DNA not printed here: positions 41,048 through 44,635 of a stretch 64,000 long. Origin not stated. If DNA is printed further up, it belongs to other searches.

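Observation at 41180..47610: PLD-nuclease/SNF2-helicase fusion coupled to an Eco57I/PglX-type N6-adenine methyltransferase: restriction-modification-like defence module of unusual architecture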

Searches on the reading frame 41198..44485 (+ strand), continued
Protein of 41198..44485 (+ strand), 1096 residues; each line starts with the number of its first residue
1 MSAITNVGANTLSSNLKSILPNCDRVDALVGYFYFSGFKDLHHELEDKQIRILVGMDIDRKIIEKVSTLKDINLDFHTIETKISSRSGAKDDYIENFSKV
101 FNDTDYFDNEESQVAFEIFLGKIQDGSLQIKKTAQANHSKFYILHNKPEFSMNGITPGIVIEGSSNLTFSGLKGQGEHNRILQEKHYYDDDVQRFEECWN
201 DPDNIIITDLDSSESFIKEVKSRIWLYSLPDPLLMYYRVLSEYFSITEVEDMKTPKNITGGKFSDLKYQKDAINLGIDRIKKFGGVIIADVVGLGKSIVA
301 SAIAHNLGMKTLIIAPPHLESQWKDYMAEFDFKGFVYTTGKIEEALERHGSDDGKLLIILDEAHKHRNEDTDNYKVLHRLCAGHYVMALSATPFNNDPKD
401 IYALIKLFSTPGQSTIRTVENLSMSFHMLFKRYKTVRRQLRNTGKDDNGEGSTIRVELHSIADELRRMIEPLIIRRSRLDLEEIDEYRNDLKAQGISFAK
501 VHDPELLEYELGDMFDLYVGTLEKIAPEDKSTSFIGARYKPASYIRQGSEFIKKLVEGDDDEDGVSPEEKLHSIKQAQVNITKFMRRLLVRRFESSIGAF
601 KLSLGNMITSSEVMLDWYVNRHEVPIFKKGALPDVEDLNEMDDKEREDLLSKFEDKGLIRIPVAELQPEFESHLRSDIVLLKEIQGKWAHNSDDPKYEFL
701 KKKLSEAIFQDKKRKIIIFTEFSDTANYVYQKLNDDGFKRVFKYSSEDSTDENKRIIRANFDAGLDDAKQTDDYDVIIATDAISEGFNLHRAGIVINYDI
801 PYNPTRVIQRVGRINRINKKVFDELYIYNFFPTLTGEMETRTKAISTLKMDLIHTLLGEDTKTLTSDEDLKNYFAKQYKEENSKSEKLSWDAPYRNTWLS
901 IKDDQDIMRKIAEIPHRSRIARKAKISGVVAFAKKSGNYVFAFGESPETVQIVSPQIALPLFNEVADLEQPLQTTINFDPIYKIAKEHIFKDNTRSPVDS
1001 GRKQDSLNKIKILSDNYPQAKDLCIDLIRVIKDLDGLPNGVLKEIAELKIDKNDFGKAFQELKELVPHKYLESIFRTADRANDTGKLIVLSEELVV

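Call 42: search_solved_structures(query=window:41198-44485:+, max_evalue=0.01)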
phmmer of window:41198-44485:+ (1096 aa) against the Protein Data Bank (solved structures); distinct sequences matched with E-value up to 0.01: 65 (the best 60 are shown).
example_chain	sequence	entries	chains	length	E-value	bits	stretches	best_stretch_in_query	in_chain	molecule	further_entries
1wp9_A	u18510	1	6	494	5e-08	34.6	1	691-816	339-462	ATP-dependent RNA helicase, putative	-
8so8_A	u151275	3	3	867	1.2e-06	30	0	769-820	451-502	RNA polymerase-associated protein RapA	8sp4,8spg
6bog_A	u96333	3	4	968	1.6e-06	29.6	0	769-820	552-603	RNA polymerase-associated protein RapA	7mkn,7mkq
7m8e_F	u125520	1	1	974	1.6e-06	29.6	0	769-820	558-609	RNA polymerase-associated protein RapA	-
4s20_K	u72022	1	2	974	1.6e-06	29.6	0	769-820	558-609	RNA polymerase-associated protein RapA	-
5gi4_A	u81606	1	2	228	7.7e-06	27.3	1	773-845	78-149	ATP-dependent RNA helicase DeaD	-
8t0l_F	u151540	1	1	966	9.8e-06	27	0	769-820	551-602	RNA polymerase-associated protein RapA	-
8qy7_A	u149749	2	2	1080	1.2e-05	26.7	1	692-836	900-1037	DEAD/DEAH box helicase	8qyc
5jxr_A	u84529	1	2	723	3.4e-05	25.2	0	713-853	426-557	Chromatin-remodeling complex ATPase-like protein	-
1fuk_A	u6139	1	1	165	4.4e-05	24.8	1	774-829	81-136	EUKARYOTIC INITIATION FACTOR 4A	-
6pwf_K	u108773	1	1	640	5.6e-05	24.5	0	715-855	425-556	chromatin remodeling factor ISWI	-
6ftx_W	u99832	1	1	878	7e-05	24.2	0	769-846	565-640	Chromatin-remodeling ATPase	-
3mwy_W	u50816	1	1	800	8.7e-05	23.9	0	769-844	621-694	Chromo domain-containing protein 1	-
9n6h_K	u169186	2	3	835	9e-05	23.8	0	769-844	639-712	Chromo domain-containing protein 1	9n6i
7ux9_P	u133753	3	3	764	0.00015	23.1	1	704-859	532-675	ATP-dependent DNA helicase DDM1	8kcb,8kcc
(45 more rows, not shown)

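Call 44: search_protein_representatives(protein=window:41198-44485:+)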
Query: 1096 residues. Proteins with E-value up to 0.001 (for the whole library): 13417; up to 1e-10: 5162; up to 1e-30: 858. The best 150 are listed.
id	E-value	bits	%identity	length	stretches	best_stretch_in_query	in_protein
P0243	0.0e+00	1466.3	61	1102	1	1-1095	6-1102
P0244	1.1e-288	977.0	48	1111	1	14-1093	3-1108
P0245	8.5e-281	950.9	47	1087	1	11-1094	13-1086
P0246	2.1e-277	939.7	46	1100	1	2-1094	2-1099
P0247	5.2e-268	908.6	45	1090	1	11-1094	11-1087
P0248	3.5e-266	902.6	46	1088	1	10-1095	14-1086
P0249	2.8e-262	889.6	45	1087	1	4-1095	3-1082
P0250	1.6e-258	877.2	45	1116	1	4-1094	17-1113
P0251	6.0e-258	875.3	43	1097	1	2-1094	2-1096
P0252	1.1e-257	874.4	44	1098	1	2-1094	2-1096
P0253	1.9e-250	850.5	43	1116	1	11-1094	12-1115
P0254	6.0e-243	825.6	60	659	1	1-627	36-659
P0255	1.7e-237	807.6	43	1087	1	4-1095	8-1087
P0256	5.1e-237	806.0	42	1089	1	11-1093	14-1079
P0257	4.0e-236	803.0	43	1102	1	4-1092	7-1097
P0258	5.7e-235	799.2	40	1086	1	8-1093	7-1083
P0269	2.7e-218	744.0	41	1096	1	9-1095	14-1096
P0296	2.5e-171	588.5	35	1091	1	10-1093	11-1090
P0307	1.1e-151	523.5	38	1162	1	13-1045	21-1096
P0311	5.5e-139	481.5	35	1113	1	17-1077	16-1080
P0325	5.7e-123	428.4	33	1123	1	4-1080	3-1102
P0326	8.0e-123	427.9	35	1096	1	10-1080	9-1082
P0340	5.5e-117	408.6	33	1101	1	9-1076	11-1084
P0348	1.0e-113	397.8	33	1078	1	4-1095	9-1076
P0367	2.0e-107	376.9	32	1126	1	4-1051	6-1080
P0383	9.1e-102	358.2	32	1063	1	12-1087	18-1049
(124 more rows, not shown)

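Call 47: search_protein_families(library=padloc, proteins=[P0244, P0258, P0296, P0311, P0325, P0340, P0348, P0367, P0383], max_evalue=1e-20)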
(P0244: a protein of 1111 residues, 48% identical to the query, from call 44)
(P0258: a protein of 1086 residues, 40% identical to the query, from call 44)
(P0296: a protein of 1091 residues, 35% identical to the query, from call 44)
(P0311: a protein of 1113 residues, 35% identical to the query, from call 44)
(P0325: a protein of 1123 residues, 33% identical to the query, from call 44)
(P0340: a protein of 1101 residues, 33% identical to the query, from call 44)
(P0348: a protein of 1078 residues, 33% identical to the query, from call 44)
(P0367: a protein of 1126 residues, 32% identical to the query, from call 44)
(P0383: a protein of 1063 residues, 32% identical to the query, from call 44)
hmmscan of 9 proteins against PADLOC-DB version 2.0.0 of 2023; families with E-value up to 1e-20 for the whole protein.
P0244 (1111 aa): 11 families
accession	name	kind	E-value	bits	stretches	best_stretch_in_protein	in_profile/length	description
PDLC02621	DrmD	-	2.8e-36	123.2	1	571-853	373-641/1040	DrmD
PDLC02623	DrmD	-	2.9e-32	109.4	0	707-847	505-635/1040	DrmD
PDLC01075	C3a139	-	2e-26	90.6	1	17-855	27-747/948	HKD+Snf2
PDLC02500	BrxHI|BrxHII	-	4.2e-26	89.8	1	599-837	371-576/933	BrxHI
PDLC00659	HmaA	-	1e-24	84.5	1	584-837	364-613/1176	SNF2 helicase / DEAD-box helicase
PDLC02572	DrmA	-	1.8e-24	83.8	0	572-842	368-629/1043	DrmA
PDLC02632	DrmD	-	4.3e-23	79.7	0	581-848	386-637/662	DrmD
PDLC02840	DpdE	-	5e-23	79.4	0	715-835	546-655/1091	DpdE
PDLC02843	DpdE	-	9.8e-23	78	0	263-403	168-314/1091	DpdE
PDLC02633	DrmD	-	1e-22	77.9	0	585-850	386-643/839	DrmD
PDLC02619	DrmD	-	1.5e-22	77.6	0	708-837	386-536/872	DrmD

P0258 (1086 aa): 5 families
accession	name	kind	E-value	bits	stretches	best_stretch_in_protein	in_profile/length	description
PDLC01075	C3a139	-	1e-39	134.6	1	2-866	3-780/948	HKD+Snf2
PDLC02621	DrmD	-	1.3e-29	101.1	1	565-829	392-641/1040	DrmD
PDLC02623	DrmD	-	9e-26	87.9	0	681-829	504-641/1040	DrmD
PDLC02500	BrxHI|BrxHII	-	5.6e-23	79.4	0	685-855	457-614/933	BrxHI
PDLC00659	HmaA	-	1.9e-21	73.7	0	702-839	508-637/1176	SNF2 helicase / DEAD-box helicase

P0296 (1091 aa): 2 families
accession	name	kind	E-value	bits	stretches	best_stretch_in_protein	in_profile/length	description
PDLC02621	DrmD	-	5.1e-24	82.6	1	563-830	390-637/1040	DrmD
PDLC01075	C3a139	-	3.6e-23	79.9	1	99-855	81-766/948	HKD+Snf2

P0311 (1113 aa): 9 families
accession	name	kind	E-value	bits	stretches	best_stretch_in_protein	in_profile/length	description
PDLC02621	DrmD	-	1.5e-38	130.7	1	551-862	379-674/1040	DrmD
PDLC02500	BrxHI|BrxHII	-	2.5e-33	113.7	1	677-901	440-655/933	BrxHI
PDLC02623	DrmD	-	6.8e-33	111.5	0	695-874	509-677/1040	DrmD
PDLC01075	C3a139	-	3.9e-31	106.2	1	98-983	79-880/948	HKD+Snf2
PDLC00659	HmaA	-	4.3e-30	102.3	1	570-819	371-614/1176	SNF2 helicase / DEAD-box helicase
PDLC02840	DpdE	-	7.9e-24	82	0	675-834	519-671/1091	DpdE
PDLC02843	DpdE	-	2.7e-23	79.8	0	270-398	179-312/1091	DpdE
PDLC02619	DrmD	-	6.6e-23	78.8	0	632-944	352-655/872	DrmD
PDLC02572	DrmA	-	1.2e-21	74.5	0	699-830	504-635/1043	DrmA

P0325 (1123 aa): 7 families
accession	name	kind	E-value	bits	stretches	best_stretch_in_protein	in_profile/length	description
PDLC01075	C3a139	-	2.8e-36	123.3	1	108-884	89-776/948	HKD+Snf2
PDLC02623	DrmD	-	4.1e-34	115.5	1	693-940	493-729/1040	DrmD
PDLC02621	DrmD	-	3.8e-33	112.8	1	576-938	385-726/1040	DrmD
PDLC00659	HmaA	-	5.1e-30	102.1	1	685-844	464-620/1176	SNF2 helicase / DEAD-box helicase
PDLC02619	DrmD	-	1.7e-25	87.4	0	694-855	374-552/872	DrmD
PDLC02500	BrxHI|BrxHII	-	1.8e-25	87.7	1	694-923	436-663/933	BrxHI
PDLC02843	DpdE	-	1.9e-21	73.8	0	278-466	179-364/1091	DpdE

P0340 (1101 aa): 8 families
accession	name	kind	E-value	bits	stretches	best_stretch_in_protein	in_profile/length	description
PDLC02623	DrmD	-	1.4e-34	117.1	1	697-839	501-635/1040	DrmD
PDLC01075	C3a139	-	5.1e-34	115.8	1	13-1024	11-903/948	HKD+Snf2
PDLC02621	DrmD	-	1.2e-31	107.8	1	559-925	377-725/1040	DrmD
PDLC02500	BrxHI|BrxHII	-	1.7e-26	91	1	650-964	404-708/933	BrxHI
PDLC00659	HmaA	-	2.1e-26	90.1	1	565-847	356-629/1176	SNF2 helicase / DEAD-box helicase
PDLC02504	BrxHI|BrxHII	-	9.5e-24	81.4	0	680-872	442-623/971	BrxHII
PDLC02843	DpdE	-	3.5e-23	79.5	0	675-826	520-663/1091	DpdE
PDLC02193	PLD_Helicase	-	1.1e-22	78.1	0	673-894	638-862/905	-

P0348 (1078 aa): 10 families
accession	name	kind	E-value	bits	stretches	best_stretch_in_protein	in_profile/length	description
PDLC01075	C3a139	-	5.9e-56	188.4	1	16-816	10-760/948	HKD+Snf2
PDLC02621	DrmD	-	9.9e-41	137.9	1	447-872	327-714/1040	DrmD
PDLC02623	DrmD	-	4.1e-32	108.9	1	664-841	509-683/1040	DrmD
PDLC00659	HmaA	-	2.2e-28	96.6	1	542-802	367-628/1176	SNF2 helicase / DEAD-box helicase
PDLC02193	PLD_Helicase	-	2e-26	90.5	0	663-803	667-817/905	-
PDLC02500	BrxHI|BrxHII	-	4.7e-25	86.3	1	616-786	414-576/933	BrxHI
PDLC02632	DrmD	-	8.6e-24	82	0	532-802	384-643/662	DrmD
PDLC02572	DrmA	-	1.3e-22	77.7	0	545-814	394-652/1043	DrmA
PDLC02620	DrmD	-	2.1e-22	77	0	541-827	360-618/1060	DrmD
PDLC02840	DpdE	-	3.9e-22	76.4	0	668-803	545-673/1091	DpdE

P0367 (1126 aa): 7 families
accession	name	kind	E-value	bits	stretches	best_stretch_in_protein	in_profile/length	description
PDLC01075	C3a139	-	3.6e-35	119.6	1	88-889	68-775/948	HKD+Snf2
PDLC02621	DrmD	-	5.6e-31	105.6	1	589-910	392-697/1040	DrmD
PDLC02619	DrmD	-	6.3e-29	98.7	0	690-884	368-574/872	DrmD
PDLC02193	PLD_Helicase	-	2.8e-28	96.6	0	696-857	652-813/905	-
PDLC02500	BrxHI|BrxHII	-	1.5e-27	94.6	1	687-929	431-663/933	BrxHI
PDLC02623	DrmD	-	1.5e-27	93.8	0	701-844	496-627/1040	DrmD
PDLC00659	HmaA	-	7.1e-24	81.7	1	658-846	434-616/1176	SNF2 helicase / DEAD-box helicase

P0383 (1063 aa): 8 families
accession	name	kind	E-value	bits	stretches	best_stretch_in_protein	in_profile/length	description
PDLC01075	C3a139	-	8.6e-44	148.1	1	36-916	28-855/948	HKD+Snf2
PDLC02621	DrmD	-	6.6e-39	131.9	1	534-867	390-718/1040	DrmD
PDLC02193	PLD_Helicase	-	1.6e-33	113.9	0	533-778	592-809/905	-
PDLC02623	DrmD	-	4.9e-31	105.3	1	662-821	527-676/1040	DrmD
PDLC00659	HmaA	-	1.4e-27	94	1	521-768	350-612/1176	SNF2 helicase / DEAD-box helicase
PDLC02500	BrxHI|BrxHII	-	7.7e-24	82.3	1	536-779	365-585/933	BrxHI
PDLC02504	BrxHI|BrxHII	-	1.2e-22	77.8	1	539-781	368-595/971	BrxHII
PDLC02840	DpdE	-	2.3e-21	73.9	0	657-827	554-714/1091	DpdE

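Call 49: find_related_loci(query=A1, collection=metagenome_contigs, flank=10000)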
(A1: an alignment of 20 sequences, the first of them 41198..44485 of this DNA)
Query A1 (1096 aa) in metagenome_contigs; peptide patterns used: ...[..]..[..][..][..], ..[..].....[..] (x = any residue, [..] = any of these).
600 stretches matched a pattern (row limit reached: there are more); 594 encode a relative of the query (tblastn E <= 1e-3); the best 80 are kept; 80 distinct loci.
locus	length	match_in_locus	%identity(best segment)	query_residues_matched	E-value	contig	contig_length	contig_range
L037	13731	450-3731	80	2-1096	0e+0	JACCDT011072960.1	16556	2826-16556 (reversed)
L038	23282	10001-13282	76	2-1096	0e+0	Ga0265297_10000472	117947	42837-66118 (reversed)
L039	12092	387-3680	70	1-1096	0e+0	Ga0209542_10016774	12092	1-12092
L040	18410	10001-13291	70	1-1095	0e+0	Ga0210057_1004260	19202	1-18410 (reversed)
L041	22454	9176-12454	68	3-1095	0e+0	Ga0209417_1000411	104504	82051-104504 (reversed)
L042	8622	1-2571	78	238-1096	0e+0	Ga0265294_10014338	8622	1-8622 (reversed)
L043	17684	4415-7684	57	1-1095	0e+0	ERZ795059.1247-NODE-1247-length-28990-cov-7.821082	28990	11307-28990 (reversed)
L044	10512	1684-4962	46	3-1095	0e+0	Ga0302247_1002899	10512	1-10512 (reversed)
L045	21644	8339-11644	46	1-1094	0e+0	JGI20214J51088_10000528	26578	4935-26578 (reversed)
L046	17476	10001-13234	46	1-1095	0e+0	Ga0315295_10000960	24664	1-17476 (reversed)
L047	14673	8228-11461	46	1-1095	0e+0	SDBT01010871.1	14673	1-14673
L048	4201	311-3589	45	3-1095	0e+0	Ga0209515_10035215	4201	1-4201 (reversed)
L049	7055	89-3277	47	1-1083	0e+0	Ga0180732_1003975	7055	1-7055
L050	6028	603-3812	46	12-1095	0e+0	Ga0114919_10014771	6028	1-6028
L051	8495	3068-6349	45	1-1095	0e+0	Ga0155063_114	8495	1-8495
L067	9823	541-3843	44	3-1096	0e+0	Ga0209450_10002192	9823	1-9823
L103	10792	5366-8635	43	11-1096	0e+0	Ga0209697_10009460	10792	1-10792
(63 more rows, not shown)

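Call 50: find_related_loci(query=A1, collection=viral_contigs, flank=10000)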
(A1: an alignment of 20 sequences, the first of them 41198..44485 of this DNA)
Query A1 (1096 aa) in viral_contigs; peptide patterns used: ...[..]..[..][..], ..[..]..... (x = any residue, [..] = any of these).
51 stretches matched a pattern; 31 encode a relative of the query (tblastn E <= 1e-3); 31 distinct loci.
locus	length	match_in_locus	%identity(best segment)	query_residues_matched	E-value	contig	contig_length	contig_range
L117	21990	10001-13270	83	1-1096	0e+0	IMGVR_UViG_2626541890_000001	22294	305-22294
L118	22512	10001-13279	79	2-1096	0e+0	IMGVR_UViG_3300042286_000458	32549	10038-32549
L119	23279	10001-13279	46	3-1095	0e+0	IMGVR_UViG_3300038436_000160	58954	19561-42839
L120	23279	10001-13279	46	3-1095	0e+0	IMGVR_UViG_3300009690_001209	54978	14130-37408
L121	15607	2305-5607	44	1-1096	0e+0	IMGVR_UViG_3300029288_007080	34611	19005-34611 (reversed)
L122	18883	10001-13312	43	1-1094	0e+0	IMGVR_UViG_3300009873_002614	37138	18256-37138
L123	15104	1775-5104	41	12-1094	0e+0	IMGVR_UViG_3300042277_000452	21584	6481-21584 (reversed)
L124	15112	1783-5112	41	12-1094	0e+0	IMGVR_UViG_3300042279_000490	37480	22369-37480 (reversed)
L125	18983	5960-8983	44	12-1017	0e+0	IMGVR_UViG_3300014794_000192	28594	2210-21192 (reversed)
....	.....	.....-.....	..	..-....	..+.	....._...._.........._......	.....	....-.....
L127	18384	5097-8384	45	1-1095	0e+0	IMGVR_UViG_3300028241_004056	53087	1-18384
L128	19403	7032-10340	31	11-1094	6e-129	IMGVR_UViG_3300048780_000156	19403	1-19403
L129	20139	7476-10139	33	1-935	2e-120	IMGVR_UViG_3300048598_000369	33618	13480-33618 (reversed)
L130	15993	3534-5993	34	1-876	3e-119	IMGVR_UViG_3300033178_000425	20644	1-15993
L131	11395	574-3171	33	1-919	9e-119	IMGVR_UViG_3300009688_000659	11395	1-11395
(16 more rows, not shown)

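Call 81: search_solved_structures(query=A1, max_evalue=0.000001)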
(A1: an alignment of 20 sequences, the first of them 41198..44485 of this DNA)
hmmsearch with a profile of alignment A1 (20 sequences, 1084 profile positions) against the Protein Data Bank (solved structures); distinct sequences matched with E-value up to 0.000001: 85 (the best 60 are shown).
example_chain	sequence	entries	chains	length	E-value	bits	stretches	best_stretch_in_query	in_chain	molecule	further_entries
8so8_A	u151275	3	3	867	1.3e-19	72.9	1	656-808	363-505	RNA polymerase-associated protein RapA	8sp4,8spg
6bog_A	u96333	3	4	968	1.9e-19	72.3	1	656-808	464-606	RNA polymerase-associated protein RapA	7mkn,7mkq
7m8e_F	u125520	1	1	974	2e-19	72.2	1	656-808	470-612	RNA polymerase-associated protein RapA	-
4s20_K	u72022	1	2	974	2.1e-19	72.2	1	656-808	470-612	RNA polymerase-associated protein RapA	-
6ryr_W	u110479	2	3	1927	4.9e-18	67.6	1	677-839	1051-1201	Chromodomain-helicase-DNA-binding protein 4,Chromodomain-helicase-DNA-binding protein 4,Ch | Chromodomain-helicase-DNA-binding protein 4,CHD4,Chromodomain-helic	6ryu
8t0l_F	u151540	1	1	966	8.9e-18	66.8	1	656-808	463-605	RNA polymerase-associated protein RapA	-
7xyg_K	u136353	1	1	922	2.1e-17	65.6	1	673-835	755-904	ATP-dependent helicase fft3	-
7xyf_K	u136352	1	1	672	2.1e-17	65.5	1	673-829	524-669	ATP-dependent helicase fft3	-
1z63_A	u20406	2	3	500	4.5e-17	64.5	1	275-396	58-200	Helicase of the snf2/rad54 family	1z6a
7ux9_P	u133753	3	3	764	7.1e-17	63.8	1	277-470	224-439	ATP-dependent DNA helicase DDM1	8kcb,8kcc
8wh5_K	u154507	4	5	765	7.1e-17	63.8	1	277-470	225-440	ATP-dependent DNA helicase DDM1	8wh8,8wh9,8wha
8j90_K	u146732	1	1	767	7.2e-17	63.8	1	277-470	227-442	ATP-dependent DNA helicase DDM1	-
8skz_A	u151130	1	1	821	9.4e-17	63.4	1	277-470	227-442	ATP-dependent DNA helicase DDM1,Lymphoid-specific helicase chimera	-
5jxr_A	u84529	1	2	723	5.2e-16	60.9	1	674-832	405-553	Chromatin-remodeling complex ATPase-like protein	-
9n6h_K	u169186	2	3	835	3.7e-15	58.1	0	680-858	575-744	Chromo domain-containing protein 1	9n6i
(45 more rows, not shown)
